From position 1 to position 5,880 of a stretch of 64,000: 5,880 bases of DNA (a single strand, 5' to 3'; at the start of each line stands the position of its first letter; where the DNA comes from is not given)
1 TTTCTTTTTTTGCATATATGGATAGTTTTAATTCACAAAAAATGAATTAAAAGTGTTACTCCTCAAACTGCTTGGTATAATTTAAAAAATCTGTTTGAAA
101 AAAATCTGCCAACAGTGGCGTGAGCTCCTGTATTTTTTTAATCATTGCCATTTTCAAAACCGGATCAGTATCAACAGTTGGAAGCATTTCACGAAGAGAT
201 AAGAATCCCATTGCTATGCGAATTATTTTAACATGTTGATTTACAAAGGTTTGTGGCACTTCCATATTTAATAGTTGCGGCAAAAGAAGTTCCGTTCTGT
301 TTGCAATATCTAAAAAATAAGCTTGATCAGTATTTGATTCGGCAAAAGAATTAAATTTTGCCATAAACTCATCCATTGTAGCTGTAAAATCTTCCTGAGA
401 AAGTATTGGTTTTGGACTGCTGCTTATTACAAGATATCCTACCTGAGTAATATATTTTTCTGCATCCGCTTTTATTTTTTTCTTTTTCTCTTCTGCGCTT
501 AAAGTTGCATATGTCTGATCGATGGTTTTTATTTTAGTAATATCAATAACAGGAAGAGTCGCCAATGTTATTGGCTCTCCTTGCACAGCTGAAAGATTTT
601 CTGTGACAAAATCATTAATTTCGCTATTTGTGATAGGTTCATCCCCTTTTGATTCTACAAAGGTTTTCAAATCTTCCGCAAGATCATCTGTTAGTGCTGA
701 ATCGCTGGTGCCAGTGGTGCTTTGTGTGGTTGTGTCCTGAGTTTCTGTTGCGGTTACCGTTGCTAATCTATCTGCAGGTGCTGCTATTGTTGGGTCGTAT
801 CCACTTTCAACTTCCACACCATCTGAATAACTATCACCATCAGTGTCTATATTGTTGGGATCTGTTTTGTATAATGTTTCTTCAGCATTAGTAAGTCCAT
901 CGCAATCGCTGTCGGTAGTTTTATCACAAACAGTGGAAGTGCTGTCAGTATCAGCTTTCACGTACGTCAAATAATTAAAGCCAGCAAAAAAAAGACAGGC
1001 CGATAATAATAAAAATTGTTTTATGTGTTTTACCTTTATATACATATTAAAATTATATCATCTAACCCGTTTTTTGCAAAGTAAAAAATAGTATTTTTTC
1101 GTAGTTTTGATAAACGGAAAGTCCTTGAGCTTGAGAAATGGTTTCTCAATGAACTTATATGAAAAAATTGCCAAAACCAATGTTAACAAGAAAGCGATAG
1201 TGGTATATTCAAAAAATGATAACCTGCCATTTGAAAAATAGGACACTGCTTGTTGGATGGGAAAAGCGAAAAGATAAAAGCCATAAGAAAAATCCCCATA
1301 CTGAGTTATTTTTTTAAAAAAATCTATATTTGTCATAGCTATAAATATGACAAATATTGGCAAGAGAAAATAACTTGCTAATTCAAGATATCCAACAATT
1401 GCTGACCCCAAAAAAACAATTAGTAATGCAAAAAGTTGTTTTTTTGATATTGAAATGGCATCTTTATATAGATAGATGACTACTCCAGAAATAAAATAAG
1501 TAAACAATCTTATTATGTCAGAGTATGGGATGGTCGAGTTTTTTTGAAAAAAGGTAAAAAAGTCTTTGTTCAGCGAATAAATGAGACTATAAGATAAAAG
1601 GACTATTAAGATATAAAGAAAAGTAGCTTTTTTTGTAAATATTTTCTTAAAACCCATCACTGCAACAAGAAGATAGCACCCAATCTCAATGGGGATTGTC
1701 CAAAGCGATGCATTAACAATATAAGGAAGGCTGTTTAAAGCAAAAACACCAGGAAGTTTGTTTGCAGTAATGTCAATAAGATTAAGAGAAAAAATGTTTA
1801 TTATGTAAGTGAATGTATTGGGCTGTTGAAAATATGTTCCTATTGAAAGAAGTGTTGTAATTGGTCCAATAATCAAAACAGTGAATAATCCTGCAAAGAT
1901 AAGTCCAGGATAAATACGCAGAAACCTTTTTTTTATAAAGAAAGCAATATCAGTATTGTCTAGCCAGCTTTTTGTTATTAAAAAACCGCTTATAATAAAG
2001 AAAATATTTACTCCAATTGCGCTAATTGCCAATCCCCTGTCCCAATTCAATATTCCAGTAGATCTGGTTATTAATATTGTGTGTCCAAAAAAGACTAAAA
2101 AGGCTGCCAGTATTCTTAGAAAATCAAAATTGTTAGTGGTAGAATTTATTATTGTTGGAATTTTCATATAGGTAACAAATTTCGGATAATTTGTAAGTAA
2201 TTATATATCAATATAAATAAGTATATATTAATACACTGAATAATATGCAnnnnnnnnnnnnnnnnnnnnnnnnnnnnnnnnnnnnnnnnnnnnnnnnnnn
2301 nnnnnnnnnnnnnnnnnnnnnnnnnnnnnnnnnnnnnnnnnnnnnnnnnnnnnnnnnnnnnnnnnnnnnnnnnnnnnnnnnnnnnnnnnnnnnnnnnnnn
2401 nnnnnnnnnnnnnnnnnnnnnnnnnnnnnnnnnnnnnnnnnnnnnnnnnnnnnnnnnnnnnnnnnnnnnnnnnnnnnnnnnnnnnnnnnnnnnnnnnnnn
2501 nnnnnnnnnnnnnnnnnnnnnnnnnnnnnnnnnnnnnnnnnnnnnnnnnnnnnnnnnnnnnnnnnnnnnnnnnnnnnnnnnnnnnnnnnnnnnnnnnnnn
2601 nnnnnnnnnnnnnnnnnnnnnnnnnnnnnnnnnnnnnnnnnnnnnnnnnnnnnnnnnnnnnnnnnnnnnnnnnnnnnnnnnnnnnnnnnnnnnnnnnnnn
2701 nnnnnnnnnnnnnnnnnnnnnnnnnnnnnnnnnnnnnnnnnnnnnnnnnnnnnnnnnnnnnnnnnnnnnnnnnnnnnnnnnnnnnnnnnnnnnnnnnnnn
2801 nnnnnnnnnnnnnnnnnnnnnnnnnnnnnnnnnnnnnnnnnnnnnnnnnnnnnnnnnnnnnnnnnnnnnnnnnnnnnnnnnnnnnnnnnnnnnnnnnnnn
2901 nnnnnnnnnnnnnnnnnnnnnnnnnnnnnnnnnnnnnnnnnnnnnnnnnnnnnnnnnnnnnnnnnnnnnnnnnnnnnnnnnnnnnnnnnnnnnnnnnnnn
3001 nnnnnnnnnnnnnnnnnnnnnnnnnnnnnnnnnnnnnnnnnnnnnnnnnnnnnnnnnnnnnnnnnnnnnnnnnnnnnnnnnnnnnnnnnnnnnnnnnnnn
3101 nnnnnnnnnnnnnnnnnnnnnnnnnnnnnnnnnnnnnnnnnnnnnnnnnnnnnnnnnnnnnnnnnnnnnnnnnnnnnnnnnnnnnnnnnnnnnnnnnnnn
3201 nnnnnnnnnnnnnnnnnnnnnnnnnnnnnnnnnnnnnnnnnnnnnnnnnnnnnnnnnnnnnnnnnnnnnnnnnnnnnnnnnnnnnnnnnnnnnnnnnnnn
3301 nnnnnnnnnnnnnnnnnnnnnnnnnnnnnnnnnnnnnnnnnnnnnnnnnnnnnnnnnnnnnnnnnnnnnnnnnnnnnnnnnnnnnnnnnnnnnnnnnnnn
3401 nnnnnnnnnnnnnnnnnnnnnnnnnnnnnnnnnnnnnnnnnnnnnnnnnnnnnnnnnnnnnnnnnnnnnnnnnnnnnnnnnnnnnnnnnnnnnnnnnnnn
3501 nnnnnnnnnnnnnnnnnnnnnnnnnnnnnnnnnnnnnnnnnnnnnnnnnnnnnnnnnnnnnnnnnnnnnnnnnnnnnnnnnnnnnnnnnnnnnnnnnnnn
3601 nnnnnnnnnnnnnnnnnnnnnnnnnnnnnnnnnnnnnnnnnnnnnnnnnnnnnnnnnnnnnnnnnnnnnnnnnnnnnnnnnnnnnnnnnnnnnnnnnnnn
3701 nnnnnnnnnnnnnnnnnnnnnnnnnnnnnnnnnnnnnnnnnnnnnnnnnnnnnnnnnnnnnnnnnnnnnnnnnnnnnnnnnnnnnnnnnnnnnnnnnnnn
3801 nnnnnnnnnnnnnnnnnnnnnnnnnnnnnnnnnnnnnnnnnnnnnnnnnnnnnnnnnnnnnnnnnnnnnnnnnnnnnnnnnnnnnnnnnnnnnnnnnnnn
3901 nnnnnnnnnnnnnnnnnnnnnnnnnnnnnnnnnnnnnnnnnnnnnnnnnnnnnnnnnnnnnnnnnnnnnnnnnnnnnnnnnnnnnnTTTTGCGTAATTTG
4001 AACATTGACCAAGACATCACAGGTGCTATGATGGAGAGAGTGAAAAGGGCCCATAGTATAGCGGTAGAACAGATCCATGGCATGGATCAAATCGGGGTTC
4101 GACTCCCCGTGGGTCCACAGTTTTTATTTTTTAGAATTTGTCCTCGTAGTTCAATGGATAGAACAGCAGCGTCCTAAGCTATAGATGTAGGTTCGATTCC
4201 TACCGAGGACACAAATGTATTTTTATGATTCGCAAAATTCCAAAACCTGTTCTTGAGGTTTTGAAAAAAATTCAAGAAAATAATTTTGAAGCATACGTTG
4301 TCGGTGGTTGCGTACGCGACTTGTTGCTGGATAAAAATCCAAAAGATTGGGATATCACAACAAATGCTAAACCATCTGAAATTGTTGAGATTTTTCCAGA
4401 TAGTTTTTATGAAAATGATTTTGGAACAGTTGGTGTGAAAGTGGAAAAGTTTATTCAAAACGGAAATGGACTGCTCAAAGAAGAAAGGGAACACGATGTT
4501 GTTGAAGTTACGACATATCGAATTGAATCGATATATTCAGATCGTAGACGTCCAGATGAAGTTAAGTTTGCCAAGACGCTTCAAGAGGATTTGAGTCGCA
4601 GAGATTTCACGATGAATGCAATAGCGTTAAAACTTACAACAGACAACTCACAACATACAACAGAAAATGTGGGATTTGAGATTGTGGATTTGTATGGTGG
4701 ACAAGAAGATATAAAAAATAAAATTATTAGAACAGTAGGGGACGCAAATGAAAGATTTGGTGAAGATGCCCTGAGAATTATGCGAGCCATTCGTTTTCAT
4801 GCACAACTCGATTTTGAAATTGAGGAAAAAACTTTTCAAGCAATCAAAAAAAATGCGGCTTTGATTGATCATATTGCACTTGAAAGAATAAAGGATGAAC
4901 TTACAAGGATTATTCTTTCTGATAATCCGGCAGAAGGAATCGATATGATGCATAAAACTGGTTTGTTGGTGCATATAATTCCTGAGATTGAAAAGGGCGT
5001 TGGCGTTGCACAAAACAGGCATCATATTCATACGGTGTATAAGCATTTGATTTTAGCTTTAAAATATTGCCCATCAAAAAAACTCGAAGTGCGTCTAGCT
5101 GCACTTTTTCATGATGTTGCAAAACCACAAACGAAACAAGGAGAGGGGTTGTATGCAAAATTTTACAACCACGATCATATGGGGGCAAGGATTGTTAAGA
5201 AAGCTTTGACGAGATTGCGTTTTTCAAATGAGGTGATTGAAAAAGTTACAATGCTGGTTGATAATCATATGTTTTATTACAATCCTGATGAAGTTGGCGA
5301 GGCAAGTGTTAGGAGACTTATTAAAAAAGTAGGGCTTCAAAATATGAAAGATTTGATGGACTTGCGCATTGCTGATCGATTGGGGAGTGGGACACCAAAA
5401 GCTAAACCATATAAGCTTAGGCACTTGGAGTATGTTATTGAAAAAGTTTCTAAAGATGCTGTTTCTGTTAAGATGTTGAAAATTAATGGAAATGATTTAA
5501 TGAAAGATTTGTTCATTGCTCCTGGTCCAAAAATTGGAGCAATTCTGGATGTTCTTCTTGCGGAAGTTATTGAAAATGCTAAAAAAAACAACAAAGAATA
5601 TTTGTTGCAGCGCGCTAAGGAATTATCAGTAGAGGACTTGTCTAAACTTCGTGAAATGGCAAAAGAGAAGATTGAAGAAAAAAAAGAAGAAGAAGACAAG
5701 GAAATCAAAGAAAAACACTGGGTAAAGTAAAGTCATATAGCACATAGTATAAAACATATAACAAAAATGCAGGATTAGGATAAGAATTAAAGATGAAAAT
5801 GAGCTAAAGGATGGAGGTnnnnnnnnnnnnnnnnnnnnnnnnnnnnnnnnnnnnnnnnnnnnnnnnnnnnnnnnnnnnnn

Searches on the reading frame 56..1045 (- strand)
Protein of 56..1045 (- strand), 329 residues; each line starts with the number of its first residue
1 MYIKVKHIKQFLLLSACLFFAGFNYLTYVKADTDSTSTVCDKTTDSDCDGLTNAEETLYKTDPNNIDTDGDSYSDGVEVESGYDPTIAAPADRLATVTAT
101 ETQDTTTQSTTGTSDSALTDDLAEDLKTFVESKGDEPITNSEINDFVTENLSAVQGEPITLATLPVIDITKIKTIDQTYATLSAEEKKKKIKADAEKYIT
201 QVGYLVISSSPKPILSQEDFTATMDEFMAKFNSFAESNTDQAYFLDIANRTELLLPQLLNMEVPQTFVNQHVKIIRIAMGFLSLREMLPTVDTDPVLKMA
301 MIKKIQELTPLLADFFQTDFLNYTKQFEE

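Call 79: search_protein_families(library=pfam, proteins=[window:56-1045:-], max_evalue=0.0001)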
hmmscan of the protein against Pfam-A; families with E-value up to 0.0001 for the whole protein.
window:56-1045:- (329 aa): 1 family
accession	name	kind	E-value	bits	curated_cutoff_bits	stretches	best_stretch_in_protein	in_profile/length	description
PF18884.5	TSP3_bac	-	1.7e-06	28.2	25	0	45-65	1-21/22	Bacterial TSP3 repeat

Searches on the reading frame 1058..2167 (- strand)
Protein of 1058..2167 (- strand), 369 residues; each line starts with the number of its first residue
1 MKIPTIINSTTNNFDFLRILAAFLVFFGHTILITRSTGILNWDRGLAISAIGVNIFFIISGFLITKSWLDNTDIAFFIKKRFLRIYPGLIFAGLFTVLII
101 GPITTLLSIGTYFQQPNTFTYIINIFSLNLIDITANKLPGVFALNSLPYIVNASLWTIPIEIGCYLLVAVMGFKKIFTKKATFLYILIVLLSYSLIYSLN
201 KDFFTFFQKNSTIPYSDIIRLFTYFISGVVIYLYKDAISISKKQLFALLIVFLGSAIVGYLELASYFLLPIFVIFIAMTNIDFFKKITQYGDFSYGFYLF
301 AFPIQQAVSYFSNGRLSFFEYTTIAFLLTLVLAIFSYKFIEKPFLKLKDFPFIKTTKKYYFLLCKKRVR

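Call 79: search_protein_families(library=pfam, proteins=[window:1058-2167:-], max_evalue=0.0001)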
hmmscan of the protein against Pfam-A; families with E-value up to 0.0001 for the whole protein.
window:1058-2167:- (369 aa): 1 family
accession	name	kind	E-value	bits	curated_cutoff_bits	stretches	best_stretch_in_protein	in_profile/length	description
PF01757.29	Acyl_transf_3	-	3.2e-27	95.9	31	1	13-336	3-324/326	Acyltransferase domain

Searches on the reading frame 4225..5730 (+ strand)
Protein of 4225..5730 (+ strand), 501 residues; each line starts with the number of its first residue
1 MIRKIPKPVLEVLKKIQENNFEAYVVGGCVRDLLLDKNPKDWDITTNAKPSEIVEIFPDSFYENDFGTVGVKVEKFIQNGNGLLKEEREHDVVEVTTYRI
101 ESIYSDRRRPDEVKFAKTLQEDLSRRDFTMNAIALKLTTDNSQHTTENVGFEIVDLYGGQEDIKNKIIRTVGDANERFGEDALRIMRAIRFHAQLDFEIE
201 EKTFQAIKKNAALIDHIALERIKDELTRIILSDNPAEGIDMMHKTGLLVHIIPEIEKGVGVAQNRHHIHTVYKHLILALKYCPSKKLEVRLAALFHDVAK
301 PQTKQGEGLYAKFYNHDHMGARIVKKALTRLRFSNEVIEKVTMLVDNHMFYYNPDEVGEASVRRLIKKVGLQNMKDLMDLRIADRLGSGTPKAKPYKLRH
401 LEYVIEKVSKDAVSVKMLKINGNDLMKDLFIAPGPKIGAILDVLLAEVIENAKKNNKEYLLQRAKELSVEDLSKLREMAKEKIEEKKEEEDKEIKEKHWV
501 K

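Call 79: search_protein_families(library=pfam, proteins=[window:4225-5730:+], max_evalue=0.0001)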
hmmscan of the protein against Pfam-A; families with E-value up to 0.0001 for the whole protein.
window:4225-5730:+ (501 aa): 4 families
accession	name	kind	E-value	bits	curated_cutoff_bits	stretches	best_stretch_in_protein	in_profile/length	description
PF01743.26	PolyA_pol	-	9.7e-33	113.6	23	1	23-169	1-126/126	Poly A polymerase head domain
PF12627.12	PolyA_pol_RNAbd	-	2.4e-21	75.7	22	1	196-256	1-61/64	Probable RNA and SrmB- binding site of polymerase A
PF13735.12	tRNA_NucTran2_2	-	4.9e-11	43.3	27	1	322-462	22-147/149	tRNA nucleotidyltransferase domain 2 putative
PF01966.28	HD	-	2e-08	35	22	1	277-386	15-113/116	HD domain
